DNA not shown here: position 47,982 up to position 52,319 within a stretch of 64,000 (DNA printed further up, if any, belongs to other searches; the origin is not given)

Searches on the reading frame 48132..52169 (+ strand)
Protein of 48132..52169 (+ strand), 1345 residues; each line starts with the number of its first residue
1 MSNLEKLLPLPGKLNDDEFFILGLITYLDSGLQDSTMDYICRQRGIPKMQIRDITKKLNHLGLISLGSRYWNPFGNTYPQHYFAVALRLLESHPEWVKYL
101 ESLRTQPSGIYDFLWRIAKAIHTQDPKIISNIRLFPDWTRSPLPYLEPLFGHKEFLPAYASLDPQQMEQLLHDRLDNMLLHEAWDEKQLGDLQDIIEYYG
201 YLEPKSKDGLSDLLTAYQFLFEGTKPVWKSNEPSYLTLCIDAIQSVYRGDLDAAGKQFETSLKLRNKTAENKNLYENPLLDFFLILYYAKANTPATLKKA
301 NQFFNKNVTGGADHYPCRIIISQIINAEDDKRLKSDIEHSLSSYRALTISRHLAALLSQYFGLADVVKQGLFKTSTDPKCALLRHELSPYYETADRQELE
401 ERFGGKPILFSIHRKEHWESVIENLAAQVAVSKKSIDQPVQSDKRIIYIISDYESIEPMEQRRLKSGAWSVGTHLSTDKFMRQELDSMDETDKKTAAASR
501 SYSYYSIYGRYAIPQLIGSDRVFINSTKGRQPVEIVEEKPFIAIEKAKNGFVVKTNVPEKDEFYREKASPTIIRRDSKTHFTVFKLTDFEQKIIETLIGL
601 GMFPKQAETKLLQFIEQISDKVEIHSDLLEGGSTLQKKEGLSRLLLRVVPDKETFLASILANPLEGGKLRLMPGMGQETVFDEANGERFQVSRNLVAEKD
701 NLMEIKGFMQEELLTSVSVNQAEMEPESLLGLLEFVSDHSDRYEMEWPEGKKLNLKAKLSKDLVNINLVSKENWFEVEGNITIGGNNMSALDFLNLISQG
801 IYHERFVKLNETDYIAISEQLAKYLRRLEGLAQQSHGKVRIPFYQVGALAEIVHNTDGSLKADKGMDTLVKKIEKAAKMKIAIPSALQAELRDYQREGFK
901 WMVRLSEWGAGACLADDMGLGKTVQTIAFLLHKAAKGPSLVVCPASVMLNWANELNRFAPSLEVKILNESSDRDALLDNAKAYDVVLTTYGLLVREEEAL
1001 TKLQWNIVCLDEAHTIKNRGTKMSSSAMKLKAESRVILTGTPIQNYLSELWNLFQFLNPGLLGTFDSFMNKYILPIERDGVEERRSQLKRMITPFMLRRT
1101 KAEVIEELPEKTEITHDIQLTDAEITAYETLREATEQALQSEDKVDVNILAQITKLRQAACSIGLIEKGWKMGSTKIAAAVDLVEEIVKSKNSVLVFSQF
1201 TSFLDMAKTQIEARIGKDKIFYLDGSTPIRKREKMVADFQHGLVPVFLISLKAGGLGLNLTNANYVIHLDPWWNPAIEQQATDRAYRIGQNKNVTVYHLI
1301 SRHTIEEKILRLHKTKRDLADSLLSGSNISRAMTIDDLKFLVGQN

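Call 16: search_protein_families(library=padloc, proteins=[window:48132-52169:+], max_evalue=0.001)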
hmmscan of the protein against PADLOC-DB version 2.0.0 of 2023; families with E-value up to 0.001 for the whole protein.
window:48132-52169:+ (1345 aa): 36 families (the best 25 are shown)
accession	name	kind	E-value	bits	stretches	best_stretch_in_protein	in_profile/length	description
PDLC02849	DpdE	-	2.4e-153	510.4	1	593-1338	110-847/857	DpdE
PDLC02850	DpdE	-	2.7e-147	490.6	1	603-1341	524-1259/1282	DpdE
PDLC02845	DpdE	-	9.9e-139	462.2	1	753-1341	718-1290/1293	DpdE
PDLC02842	DpdE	-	8.5e-137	455.6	1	796-1331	601-1158/1176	DpdE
PDLC00633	ZorD1|ZorD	-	1e-119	399.1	1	752-1328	305-889/908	"SWI2/SNF2 helicase, Mrr-like nuclease"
PDLC02851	DpdE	-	6.5e-102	340.1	1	772-1339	479-1051/1055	DpdE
PDLC00629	ZorD1|ZorD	-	2.6e-98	328.2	1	872-1328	464-959/1012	"SWI2/SNF2 helicase, Mrr-like nuclease"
PDLC02848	DpdE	-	2.9e-97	324.6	1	603-1245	76-718/856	DpdE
PDLC00632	ZorD1|ZorD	-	5.7e-87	290.7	2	983-1328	716-1084/1101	"SWI2/SNF2 helicase, Mrr-like nuclease"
PDLC00631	ZorD1|ZorD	-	8.9e-86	286.6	1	870-1325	419-911/1071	"SWI2/SNF2 helicase, Mrr-like nuclease"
PDLC00634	ZorD1|ZorD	-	1.5e-84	282.6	1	872-1324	476-969/1208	"SWI2/SNF2 helicase, Mrr-like nuclease"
PDLC00628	ZorD1|ZorD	-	3.6e-70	234.9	1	872-1308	494-949/1171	"SWI2/SNF2 helicase, Mrr-like nuclease"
PDLC02854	DpdE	-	1.5e-63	213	2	984-1325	703-1063/1083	DpdE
PDLC00627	ZorD1|ZorD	-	1.7e-60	203.1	2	984-1331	608-996/1006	"SWI2/SNF2 helicase, Mrr-like nuclease"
PDLC02852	DpdE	-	3.7e-44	148.9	1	867-1323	442-856/905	DpdE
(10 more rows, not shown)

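Call 17: search_protein_families(library=pfam, proteins=[window:48132-52169:+], max_evalue=0.001)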
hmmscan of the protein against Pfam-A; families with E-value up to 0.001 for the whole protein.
window:48132-52169:+ (1345 aa): 2 families
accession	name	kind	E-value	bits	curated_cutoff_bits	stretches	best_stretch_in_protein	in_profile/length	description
PF00176.29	SNF2-rel_dom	-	4.2e-74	249.7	24.9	1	894-1162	1-287/290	SNF2-related domain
PF00271.37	Helicase_C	-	3.4e-23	82.4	23.5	1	1183-1289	5-110/110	Helicase conserved C-terminal domain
